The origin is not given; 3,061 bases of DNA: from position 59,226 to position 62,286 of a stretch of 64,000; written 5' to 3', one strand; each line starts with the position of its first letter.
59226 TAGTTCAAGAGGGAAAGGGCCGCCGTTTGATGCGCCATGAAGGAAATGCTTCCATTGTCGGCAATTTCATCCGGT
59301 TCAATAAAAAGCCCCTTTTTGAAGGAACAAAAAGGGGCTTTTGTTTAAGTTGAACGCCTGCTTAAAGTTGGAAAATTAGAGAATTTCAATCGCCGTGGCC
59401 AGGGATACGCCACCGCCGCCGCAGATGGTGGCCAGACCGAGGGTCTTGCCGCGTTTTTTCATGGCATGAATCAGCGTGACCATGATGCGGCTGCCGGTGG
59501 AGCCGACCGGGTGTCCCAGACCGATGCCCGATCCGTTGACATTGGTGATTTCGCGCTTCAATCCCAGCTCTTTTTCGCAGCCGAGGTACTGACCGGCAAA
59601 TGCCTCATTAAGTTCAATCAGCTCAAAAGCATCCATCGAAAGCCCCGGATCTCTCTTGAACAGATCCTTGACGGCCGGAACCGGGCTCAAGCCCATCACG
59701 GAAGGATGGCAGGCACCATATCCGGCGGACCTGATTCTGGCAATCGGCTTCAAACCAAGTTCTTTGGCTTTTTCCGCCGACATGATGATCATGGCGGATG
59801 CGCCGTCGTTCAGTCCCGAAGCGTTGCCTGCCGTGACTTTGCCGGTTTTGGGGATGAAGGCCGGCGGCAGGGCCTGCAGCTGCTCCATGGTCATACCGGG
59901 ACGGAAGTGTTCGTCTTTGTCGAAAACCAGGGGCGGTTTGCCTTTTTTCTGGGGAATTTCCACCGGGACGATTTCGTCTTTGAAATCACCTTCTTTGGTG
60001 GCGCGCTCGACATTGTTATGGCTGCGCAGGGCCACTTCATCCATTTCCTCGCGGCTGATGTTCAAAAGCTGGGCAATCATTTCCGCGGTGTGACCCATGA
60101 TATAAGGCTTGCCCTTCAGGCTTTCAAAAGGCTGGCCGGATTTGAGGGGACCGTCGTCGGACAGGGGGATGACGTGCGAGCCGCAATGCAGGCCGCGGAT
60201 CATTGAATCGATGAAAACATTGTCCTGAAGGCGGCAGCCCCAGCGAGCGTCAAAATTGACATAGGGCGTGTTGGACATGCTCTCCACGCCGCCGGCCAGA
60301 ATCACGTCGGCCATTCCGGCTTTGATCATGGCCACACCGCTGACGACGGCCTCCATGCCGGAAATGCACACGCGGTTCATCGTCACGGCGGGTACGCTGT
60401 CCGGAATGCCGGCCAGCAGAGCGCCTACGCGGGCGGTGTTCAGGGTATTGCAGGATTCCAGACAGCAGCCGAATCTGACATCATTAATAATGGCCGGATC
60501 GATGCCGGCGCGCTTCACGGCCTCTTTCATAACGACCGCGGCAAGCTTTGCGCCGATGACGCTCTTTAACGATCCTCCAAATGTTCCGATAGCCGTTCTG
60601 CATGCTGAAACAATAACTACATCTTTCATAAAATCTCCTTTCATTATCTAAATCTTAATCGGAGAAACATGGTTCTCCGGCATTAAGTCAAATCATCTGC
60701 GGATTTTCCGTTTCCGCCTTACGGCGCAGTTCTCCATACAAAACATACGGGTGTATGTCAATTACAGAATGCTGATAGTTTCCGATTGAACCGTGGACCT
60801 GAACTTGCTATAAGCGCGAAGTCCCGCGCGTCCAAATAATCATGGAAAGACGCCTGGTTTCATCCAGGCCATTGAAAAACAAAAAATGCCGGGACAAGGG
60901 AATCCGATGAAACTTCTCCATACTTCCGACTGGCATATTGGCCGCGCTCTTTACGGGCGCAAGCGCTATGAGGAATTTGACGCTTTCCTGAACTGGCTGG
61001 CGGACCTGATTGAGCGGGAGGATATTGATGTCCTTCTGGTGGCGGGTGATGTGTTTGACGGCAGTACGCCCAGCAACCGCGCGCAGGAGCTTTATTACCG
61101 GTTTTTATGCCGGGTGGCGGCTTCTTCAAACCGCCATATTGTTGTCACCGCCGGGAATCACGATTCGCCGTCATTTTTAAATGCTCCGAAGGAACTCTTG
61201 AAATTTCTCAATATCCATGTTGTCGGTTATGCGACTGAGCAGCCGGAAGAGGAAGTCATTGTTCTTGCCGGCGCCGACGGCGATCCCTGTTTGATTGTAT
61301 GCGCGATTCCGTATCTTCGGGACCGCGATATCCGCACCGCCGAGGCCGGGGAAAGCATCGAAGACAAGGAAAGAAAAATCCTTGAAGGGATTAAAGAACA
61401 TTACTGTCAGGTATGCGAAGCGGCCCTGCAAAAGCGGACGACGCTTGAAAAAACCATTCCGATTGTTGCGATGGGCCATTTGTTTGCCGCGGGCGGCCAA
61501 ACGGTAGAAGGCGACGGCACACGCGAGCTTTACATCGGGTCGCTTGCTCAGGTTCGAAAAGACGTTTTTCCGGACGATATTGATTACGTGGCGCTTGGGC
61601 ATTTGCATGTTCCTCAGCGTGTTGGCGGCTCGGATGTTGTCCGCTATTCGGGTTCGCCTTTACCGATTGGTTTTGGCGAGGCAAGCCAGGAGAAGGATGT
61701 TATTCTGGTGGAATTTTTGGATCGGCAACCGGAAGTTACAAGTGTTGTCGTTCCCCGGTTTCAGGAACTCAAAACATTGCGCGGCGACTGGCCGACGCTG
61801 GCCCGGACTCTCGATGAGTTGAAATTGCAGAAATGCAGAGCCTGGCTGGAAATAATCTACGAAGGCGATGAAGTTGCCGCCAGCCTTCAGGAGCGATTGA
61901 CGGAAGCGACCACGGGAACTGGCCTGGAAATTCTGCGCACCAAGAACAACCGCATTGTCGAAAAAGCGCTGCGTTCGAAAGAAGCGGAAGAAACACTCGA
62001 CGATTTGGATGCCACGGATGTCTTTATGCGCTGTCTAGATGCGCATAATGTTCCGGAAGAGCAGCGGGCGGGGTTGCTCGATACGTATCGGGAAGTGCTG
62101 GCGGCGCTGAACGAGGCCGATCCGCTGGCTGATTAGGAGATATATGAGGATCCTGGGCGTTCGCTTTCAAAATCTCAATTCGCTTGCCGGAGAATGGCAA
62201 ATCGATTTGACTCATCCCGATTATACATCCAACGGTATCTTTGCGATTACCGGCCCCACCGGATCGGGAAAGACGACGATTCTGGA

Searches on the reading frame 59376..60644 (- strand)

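Call 7: search_protein_families(library=pfam, proteins=[window:59376-60644:-], max_evalue=0.001)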
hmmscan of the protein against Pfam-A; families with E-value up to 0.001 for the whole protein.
window:59376-60644:- (422 aa): 3 families
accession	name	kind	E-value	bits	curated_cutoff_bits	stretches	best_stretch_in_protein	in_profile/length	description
PF00108.29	Thiolase_N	-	6e-84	281.9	26.4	2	9-154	1-148/260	Thiolase, N-terminal domain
PF02803.24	Thiolase_C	-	2.4e-37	127.7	27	1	298-420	1-122/123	Thiolase, C-terminal domain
PF00109.32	ketoacyl-synt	-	4.4e-06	26.9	20.8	0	85-130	166-212/252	Beta-ketoacyl synthase, N-terminal domain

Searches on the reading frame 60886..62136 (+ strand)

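Call 7: search_protein_families(library=pfam, proteins=[window:60886-62136:+], max_evalue=0.001)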
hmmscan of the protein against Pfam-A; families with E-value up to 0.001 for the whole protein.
window:60886-62136:+ (416 aa): 3 families
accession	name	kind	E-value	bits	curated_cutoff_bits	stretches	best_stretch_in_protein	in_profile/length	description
PF00149.33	Metallophos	-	5.9e-19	69.7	21.5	1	8-243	1-191/191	Calcineurin-like phosphoesterase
PF12320.13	SbcD_C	-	1.9e-13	51.1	24.4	1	291-387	1-93/94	Type 5 capsule protein repressor C-terminal domain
PF12850.12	Metallophos_2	-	0.00025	21.5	27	0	8-162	1-60/154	Calcineurin-like phosphoesterase superfamily domain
